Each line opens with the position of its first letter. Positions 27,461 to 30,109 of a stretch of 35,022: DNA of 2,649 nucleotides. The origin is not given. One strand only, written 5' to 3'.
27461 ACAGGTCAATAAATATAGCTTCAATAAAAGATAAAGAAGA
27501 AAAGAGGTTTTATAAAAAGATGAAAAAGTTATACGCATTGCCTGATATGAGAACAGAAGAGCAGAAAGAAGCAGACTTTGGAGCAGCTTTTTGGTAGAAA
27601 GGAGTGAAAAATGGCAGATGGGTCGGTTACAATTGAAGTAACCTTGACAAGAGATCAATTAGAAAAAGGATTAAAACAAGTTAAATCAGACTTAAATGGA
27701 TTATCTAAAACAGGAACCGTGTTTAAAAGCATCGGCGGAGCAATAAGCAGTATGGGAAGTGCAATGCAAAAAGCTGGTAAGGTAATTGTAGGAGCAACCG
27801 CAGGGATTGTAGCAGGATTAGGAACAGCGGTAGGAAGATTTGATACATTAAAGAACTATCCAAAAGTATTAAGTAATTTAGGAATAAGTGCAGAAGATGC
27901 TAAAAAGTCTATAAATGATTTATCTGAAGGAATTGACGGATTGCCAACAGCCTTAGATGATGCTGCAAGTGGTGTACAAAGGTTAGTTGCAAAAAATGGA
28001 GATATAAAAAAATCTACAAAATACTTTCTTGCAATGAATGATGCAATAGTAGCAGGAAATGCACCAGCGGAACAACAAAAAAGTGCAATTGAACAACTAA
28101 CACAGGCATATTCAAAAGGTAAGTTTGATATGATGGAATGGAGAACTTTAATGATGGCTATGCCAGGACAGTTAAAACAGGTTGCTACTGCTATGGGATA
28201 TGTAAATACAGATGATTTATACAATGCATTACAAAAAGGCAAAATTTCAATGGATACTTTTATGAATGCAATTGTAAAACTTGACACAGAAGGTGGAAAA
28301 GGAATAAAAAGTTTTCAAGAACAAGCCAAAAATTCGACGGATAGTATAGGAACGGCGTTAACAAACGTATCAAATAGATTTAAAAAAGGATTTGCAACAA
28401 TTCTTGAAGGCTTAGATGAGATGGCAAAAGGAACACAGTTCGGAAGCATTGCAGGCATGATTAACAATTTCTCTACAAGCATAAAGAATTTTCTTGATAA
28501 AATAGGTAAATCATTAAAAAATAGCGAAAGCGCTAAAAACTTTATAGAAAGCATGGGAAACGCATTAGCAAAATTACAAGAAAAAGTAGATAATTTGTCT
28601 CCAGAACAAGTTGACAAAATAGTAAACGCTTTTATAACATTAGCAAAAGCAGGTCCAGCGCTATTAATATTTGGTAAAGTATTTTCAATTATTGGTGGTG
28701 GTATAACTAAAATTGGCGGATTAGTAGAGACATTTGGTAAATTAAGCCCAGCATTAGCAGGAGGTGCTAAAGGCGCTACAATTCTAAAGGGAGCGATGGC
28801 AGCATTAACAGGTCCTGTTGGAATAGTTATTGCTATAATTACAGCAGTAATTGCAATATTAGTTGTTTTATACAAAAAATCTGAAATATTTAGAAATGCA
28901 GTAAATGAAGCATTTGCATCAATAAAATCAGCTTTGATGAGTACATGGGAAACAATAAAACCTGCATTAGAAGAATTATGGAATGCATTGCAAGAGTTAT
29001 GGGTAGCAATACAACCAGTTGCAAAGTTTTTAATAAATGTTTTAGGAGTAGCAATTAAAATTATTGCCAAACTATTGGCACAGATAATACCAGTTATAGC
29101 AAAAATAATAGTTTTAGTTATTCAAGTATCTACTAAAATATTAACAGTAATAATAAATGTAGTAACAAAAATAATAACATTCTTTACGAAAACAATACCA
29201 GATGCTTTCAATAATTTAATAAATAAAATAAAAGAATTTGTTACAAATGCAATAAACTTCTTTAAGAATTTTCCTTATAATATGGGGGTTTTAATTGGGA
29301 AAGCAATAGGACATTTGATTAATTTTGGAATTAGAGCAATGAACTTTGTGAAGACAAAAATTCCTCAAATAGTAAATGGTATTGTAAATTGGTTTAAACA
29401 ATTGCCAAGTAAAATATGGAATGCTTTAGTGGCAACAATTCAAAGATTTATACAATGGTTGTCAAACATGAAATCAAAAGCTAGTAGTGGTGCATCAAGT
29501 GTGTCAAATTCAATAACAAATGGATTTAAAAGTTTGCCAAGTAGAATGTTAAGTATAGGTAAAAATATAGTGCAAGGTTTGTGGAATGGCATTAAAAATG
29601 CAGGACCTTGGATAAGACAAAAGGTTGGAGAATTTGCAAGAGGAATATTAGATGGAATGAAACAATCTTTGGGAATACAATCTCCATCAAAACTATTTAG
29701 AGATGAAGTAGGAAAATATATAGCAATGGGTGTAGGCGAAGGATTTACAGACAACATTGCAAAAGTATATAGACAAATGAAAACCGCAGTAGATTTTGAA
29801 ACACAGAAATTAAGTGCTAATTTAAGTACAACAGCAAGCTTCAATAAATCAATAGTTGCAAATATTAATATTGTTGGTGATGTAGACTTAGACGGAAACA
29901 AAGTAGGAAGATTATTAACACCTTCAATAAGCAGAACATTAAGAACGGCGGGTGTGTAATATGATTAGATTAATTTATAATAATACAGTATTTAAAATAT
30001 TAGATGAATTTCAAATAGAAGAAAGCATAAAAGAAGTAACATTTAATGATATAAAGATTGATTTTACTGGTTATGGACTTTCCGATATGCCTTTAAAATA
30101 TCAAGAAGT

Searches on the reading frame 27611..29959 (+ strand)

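Call 31: search_protein_families(library=phrogs, max_evalue=0.00001, proteins=[window:27611-29959:+])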
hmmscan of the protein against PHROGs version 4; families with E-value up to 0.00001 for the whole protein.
window:27611-29959:+ (782 aa): 34 families (the best 25 are shown)
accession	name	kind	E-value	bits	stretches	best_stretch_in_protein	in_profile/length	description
phrog_1686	-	tail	2e-85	288.6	2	1-464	60-543/1224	tail length tape measure protein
phrog_58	-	tail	1.2e-76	260.2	1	1-758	170-1029/1544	tail length tape measure protein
phrog_1272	-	tail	6.5e-75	253.8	2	586-752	1377-1545/1606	tail length tape measure protein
phrog_1204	-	tail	7.1e-68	230.6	2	1-434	125-581/1483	tail protein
phrog_35723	-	unknown function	4.5e-61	208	1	53-302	199-447/1720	-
phrog_7972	-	unknown function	4.8e-52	178.7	1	10-523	10-579/687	-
phrog_5493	-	tail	4e-33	115.8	1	41-729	412-1026/1102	tail length tape measure protein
phrog_971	-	lysis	2.7e-32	113.5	1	43-691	114-779/1338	endolysin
phrog_305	-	tail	2.1e-28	100.5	1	229-725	286-747/1001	tail length tape measure protein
phrog_5448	-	tail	1.6e-24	86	1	98-724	1382-2006/3103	tail length tape measure protein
phrog_167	-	tail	1.8e-24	86.7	1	85-684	371-993/1555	tail length tape measure protein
phrog_4372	-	tail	2e-23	82.8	2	610-734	1440-1565/1681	tail length tape measure protein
phrog_2335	-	tail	4.1e-22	79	1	23-434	440-854/1536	tail length tape measure protein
phrog_4197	-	tail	4.4e-21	75.4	1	17-685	557-1116/1783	tail length tape measure protein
phrog_7740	-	tail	1.2e-19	70.2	1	5-449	9-446/2151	tail length tape measure protein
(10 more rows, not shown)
